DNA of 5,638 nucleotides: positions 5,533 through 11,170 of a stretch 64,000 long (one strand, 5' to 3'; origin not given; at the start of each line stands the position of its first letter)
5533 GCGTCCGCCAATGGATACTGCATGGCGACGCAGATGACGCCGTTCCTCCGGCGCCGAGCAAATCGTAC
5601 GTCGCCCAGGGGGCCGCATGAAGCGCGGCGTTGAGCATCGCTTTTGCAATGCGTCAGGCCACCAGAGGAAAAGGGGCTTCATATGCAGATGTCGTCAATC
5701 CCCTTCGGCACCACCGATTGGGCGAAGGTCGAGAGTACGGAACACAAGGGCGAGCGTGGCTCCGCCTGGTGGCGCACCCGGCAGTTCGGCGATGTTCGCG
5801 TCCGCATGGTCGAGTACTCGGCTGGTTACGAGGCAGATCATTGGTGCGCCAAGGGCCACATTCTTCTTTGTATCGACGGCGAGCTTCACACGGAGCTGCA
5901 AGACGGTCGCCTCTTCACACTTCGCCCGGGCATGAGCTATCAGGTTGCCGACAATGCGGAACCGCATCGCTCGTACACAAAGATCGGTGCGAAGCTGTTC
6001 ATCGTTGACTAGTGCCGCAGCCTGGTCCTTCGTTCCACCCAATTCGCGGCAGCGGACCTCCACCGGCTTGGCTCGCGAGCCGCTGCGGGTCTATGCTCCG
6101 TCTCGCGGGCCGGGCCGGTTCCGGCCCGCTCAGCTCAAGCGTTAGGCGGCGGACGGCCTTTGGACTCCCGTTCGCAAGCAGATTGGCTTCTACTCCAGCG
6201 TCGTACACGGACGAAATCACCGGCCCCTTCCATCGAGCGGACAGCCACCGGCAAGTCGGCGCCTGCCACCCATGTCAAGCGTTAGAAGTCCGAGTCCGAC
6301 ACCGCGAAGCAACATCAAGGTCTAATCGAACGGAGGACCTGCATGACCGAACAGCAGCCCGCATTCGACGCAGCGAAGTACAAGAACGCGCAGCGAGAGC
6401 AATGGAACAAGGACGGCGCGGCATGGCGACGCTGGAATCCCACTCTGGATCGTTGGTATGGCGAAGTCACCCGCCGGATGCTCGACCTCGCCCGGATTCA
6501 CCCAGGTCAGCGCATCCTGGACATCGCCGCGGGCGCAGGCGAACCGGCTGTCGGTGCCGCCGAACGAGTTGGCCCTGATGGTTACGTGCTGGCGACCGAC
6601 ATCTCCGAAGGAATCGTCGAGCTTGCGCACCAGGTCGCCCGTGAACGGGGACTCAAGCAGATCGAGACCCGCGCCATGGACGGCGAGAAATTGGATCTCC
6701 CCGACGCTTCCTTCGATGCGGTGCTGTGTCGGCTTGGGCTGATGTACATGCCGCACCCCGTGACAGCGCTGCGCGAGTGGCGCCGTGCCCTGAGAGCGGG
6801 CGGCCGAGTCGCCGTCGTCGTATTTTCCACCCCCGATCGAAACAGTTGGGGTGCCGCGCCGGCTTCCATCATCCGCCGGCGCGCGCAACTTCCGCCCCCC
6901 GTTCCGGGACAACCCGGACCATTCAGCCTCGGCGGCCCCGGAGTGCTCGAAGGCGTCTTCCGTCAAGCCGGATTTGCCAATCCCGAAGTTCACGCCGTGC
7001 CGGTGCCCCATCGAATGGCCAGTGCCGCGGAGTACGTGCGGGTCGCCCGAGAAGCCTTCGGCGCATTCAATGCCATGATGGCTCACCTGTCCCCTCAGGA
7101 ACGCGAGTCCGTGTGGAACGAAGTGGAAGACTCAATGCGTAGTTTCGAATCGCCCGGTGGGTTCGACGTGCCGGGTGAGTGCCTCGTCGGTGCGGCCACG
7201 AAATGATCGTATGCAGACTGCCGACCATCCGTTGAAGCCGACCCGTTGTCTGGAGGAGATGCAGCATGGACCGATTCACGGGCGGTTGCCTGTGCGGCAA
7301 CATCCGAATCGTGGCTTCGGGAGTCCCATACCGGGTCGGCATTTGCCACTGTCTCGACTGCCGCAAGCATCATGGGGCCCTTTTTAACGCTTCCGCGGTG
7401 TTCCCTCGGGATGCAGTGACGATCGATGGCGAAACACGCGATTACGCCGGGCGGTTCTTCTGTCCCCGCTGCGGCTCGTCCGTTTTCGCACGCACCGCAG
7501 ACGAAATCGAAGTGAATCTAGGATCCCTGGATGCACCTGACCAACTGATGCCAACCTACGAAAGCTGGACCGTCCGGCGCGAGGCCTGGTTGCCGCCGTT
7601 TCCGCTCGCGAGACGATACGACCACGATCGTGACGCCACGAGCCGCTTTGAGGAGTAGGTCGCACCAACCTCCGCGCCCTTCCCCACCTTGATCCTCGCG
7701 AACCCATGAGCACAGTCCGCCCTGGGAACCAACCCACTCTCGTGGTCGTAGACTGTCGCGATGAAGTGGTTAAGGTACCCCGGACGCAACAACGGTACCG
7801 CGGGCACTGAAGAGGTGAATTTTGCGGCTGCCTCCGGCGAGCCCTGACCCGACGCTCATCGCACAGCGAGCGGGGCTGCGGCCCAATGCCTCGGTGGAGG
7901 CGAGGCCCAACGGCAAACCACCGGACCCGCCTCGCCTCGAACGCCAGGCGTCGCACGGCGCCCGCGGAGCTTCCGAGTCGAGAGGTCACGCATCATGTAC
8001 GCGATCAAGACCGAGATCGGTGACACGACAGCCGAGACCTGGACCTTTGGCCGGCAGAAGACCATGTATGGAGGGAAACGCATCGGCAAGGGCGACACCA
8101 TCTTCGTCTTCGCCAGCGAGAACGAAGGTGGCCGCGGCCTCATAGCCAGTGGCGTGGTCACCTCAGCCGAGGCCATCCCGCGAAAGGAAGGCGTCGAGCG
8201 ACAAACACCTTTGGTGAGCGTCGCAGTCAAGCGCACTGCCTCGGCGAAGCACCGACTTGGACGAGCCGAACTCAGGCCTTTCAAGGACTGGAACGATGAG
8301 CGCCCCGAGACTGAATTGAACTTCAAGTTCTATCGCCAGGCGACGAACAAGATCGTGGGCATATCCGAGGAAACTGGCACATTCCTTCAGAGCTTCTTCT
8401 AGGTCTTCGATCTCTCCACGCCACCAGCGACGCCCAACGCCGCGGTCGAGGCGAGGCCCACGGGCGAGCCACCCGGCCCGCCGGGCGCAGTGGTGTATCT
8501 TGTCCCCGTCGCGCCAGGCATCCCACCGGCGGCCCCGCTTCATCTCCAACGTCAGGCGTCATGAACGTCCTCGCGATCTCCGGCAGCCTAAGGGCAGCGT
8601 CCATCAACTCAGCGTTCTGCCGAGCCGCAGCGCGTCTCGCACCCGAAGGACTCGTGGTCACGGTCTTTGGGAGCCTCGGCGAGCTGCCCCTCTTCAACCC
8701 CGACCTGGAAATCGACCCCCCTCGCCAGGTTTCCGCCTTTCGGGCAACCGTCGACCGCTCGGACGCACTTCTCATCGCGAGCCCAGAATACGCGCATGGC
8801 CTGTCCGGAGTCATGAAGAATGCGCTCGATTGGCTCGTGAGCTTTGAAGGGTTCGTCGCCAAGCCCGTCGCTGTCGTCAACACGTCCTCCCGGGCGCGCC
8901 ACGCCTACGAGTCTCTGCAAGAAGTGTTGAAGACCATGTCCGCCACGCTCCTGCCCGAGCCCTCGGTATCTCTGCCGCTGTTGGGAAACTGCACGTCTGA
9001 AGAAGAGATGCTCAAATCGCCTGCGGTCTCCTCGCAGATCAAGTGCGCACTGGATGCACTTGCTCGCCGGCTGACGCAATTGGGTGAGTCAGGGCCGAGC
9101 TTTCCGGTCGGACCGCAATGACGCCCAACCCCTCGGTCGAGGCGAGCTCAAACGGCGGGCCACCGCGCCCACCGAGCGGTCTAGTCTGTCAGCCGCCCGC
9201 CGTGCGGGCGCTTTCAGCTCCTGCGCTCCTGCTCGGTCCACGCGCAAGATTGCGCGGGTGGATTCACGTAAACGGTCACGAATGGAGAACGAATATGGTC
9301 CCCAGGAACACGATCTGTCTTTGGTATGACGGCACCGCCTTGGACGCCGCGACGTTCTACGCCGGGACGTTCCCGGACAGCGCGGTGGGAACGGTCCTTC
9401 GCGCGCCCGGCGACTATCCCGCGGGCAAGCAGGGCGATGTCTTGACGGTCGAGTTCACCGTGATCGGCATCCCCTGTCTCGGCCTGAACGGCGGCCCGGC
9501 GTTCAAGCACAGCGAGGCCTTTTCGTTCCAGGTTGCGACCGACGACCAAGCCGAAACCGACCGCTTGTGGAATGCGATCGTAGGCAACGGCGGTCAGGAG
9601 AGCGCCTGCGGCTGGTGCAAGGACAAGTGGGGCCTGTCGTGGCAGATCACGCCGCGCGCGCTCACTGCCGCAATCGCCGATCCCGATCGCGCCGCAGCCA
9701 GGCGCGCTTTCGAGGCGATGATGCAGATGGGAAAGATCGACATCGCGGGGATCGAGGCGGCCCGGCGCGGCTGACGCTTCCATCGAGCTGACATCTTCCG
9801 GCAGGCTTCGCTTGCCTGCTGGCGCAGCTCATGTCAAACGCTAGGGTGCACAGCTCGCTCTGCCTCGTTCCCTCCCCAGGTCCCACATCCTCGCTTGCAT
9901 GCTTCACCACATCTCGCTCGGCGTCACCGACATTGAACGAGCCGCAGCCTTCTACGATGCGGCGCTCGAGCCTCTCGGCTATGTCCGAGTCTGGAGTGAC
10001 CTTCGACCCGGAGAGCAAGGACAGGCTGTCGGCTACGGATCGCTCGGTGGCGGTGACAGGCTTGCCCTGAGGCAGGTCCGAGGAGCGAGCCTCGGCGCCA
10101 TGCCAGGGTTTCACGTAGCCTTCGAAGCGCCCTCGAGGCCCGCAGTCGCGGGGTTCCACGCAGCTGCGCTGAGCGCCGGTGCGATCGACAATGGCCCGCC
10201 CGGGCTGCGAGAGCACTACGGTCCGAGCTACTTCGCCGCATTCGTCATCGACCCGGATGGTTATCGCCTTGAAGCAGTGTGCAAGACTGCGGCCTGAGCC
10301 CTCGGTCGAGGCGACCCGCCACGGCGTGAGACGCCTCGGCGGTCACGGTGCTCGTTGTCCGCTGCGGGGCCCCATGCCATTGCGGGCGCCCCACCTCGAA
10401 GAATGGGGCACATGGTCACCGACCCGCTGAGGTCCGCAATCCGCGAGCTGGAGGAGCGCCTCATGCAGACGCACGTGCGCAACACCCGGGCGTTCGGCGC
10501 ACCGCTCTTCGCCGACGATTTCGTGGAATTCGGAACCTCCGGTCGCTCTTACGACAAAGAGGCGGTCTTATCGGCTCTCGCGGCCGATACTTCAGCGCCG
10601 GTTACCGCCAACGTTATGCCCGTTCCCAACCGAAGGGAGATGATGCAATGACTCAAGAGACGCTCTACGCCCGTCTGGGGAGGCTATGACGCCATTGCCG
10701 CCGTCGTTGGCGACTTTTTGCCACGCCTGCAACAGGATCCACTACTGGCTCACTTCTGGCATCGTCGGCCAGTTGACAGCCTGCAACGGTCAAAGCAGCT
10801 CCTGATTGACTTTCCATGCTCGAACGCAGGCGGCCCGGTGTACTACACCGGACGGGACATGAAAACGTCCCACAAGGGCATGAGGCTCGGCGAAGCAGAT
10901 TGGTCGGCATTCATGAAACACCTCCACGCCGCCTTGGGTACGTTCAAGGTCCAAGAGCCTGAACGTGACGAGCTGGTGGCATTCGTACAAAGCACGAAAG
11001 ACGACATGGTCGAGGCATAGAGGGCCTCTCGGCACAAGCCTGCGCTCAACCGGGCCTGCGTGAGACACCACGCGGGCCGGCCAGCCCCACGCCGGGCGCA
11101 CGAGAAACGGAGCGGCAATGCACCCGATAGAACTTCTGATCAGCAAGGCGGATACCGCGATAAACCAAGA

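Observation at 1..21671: Integron gene-cassette array: attC sites punctuate a one-directional train of small accessory genes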

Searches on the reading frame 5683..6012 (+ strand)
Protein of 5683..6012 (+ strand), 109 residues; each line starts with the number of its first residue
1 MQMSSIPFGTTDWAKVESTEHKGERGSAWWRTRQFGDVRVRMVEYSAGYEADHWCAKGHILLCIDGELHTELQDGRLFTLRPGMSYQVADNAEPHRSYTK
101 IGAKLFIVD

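Call 15: search_protein_families(library=pfam, proteins=[window:5683-6012:+], max_evalue=0.01)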
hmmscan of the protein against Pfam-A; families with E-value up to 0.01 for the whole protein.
window:5683-6012:+ (109 aa): 1 family
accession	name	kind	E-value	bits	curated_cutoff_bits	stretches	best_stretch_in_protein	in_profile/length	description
PF07883.17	Cupin_2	-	0.004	17.3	27.2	1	56-96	17-55/70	Cupin domain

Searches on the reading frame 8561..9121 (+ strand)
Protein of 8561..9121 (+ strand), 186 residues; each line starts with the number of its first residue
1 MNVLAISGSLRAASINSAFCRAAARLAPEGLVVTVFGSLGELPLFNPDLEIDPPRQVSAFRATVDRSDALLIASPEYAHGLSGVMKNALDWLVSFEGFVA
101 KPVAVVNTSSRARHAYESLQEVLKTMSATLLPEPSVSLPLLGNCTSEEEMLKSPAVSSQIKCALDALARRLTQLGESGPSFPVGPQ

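Call 16: search_protein_families(library=pfam, proteins=[window:8561-9121:+], max_evalue=0.01)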
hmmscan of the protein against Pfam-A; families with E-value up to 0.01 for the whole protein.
window:8561-9121:+ (186 aa): 2 families
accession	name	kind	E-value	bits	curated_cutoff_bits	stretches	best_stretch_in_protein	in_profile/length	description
PF03358.20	FMN_red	-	7.8e-30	103.9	24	1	1-138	1-147/152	NADPH-dependent FMN reductase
PF02525.22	Flavodoxin_2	-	0.0087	16.2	27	0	1-125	1-150/198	Flavodoxin-like fold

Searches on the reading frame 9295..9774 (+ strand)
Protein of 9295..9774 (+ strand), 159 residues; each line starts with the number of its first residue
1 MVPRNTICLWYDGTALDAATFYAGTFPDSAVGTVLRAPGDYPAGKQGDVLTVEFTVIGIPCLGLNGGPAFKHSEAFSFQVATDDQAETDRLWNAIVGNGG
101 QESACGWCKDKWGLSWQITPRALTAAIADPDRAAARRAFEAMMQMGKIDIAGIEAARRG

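Call 16: search_protein_families(library=pfam, proteins=[window:9295-9774:+], max_evalue=0.01)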
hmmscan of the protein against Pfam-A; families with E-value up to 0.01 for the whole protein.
window:9295-9774:+ (159 aa): 1 family
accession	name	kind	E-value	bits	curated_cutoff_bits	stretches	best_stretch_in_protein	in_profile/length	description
PF06983.19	3-dmu-9_3-mt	-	4.9e-46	156.4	24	1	5-119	3-116/116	3-demethylubiquinone-9 3-methyltransferase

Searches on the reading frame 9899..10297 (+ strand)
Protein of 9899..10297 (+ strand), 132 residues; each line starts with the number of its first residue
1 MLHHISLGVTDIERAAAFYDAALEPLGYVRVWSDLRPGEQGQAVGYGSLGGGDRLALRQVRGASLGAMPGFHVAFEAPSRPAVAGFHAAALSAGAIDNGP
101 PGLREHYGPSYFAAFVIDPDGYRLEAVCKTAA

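Call 16: search_protein_families(library=pfam, proteins=[window:9899-10297:+], max_evalue=0.01)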
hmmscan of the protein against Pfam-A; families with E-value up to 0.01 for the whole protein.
window:9899-10297:+ (132 aa): 2 families
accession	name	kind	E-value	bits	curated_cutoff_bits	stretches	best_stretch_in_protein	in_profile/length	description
PF00903.31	Glyoxalase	-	4e-09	37.3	20.6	1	2-125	2-120/121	Glyoxalase/Bleomycin resistance protein/Dioxygenase superfamily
PF18029.7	Glyoxalase_6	-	0.00025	22.1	23.6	1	5-123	2-102/106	Glyoxalase-like domain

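Call 69: find_encoding_contigs(protein=window:9899-10297:+, flank=5000, max_places=8)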
Protein window:9899-10297:+ (132 aa): 2 contigs read that carry it; 2 places shown.
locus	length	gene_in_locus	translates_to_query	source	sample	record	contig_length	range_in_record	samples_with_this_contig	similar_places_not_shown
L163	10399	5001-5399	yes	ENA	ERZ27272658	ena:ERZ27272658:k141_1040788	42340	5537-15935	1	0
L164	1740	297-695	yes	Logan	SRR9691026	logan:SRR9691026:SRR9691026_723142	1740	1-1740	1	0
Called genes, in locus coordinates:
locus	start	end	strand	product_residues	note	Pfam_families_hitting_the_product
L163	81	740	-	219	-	-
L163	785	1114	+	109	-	-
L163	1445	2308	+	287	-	PF01209:Ubie_methyltran, PF13489:Methyltransf_23 (weak), PF01135:PCMT, PF13847:Methyltransf_31, PF08241:Methyltransf_11, PF08242:Methyltransf_12, PF13649:Methyltransf_25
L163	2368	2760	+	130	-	PF04828:GFA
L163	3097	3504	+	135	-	-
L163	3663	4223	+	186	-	PF03358:FMN_red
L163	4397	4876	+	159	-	PF06983:3-dmu-9_3-mt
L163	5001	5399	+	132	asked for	PF00903:Glyoxalase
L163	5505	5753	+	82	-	PF14534:DUF4440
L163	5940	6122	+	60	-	PF01152:Bac_globin (weak)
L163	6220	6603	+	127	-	PF13474:SnoaL_3, PF14534:DUF4440, PF12680:SnoaL_2 (weak)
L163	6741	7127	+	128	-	PF00583:Acetyltransf_1, PF13508:Acetyltransf_7, PF08445:FR47 (weak)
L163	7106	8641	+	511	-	PF00501:AMP-binding, PF13193:AMP-binding_C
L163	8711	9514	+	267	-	PF13489:Methyltransf_23, PF01209:Ubie_methyltran (weak), PF13847:Methyltransf_31, PF08241:Methyltransf_11, PF08242:Methyltransf_12, PF13649:Methyltransf_25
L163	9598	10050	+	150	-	PF08818:DUF1801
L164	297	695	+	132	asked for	PF00903:Glyoxalase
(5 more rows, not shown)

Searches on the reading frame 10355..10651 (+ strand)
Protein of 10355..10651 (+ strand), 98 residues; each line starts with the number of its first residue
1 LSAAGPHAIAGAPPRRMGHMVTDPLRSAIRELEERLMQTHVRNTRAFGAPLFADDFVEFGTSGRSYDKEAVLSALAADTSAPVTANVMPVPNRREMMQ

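Call 16: search_protein_families(library=pfam, proteins=[window:10355-10651:+], max_evalue=0.01)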
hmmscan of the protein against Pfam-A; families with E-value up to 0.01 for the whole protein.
window:10355-10651:+ (98 aa): 1 family
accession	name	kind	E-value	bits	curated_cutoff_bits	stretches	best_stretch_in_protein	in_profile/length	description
PF14534.12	DUF4440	-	1.2e-07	32.6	25.2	1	29-85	1-57/107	Domain of unknown function (DUF4440)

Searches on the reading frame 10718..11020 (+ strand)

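Call 16: search_protein_families(library=pfam, proteins=[window:10718-11020:+], max_evalue=0.01)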
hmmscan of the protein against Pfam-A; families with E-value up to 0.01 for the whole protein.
window:10718-11020:+ (100 aa): 1 family
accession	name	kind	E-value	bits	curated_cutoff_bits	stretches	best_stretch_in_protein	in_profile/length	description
PF01152.27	Bac_globin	-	1.3e-09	38.7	21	1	20-97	38-119/121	Bacterial-like globin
